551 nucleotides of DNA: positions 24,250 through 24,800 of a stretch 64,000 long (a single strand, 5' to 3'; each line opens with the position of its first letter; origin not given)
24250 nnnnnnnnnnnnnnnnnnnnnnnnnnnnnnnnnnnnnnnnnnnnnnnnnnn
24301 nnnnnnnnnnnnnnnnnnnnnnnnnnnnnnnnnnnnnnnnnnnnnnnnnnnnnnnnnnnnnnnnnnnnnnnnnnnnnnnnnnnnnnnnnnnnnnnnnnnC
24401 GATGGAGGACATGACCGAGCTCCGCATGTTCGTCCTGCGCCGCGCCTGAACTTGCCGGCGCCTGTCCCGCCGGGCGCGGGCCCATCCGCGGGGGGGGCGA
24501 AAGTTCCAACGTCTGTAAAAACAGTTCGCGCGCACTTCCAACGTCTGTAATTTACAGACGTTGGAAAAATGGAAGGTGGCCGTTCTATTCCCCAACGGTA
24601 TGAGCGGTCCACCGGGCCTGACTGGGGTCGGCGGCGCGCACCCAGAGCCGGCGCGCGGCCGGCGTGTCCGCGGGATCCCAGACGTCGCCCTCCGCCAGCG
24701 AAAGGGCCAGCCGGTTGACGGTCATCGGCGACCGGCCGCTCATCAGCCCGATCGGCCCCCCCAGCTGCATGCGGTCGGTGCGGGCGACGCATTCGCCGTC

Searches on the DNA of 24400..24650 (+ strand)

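Call 23: search_rna_families(source=window, start=24400, end=24650, threshold=evalue, max_evalue=10)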
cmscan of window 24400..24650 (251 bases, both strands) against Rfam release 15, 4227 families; matches with E-value up to 10: 2.
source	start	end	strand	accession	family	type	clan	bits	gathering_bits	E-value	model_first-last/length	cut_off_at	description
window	24536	24566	+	RF01758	sucA-II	Cis-reg;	-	14.2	70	0.3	1-31/217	no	sucA-II RNA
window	24534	24569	+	RF00845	MIR158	Gene; miRNA;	-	13.9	67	6.8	1-100/100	no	MIR158 microRNA precursor family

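Call 65: search_dna_similar(query=window:24495-24575:+, collection=plasmids, mode=distant, max_evalue=1, max_rows=10)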
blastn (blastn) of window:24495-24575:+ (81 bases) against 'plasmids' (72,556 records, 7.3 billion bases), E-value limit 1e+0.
No match.

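Call 66: search_dna_similar(query=window:24495-24575:+, collection=phages, mode=distant, max_evalue=1, max_rows=10)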
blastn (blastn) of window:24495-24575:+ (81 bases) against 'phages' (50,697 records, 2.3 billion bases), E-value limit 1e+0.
Records with a match: 1; places in all: 1; records where one place covers at least 80% of the query: 0.
Best place of each record, by identity: 95-99% 1.
By first word of the organism name: Geobacillus 1.
By host as written in the record: Geobacillus stearothermophilus ATCC 10149 1.
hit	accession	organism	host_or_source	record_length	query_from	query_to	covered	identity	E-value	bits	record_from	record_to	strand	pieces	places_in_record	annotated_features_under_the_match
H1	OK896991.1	Geobacillus phage GR1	Geobacillus stearothermophilus ATCC ...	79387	6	28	28%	95.7%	7e-1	38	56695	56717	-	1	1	N-acetylmuramoyl-L-alanine amidase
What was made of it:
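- No match on plasmids, and only a 23-nt chance-level match (E = 0.7) in phages (calls 65, 66).
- Tried and rejected: Phage BLAST gave only a 23-nt chance-level match (E = 0.7) (calls 65, 66).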
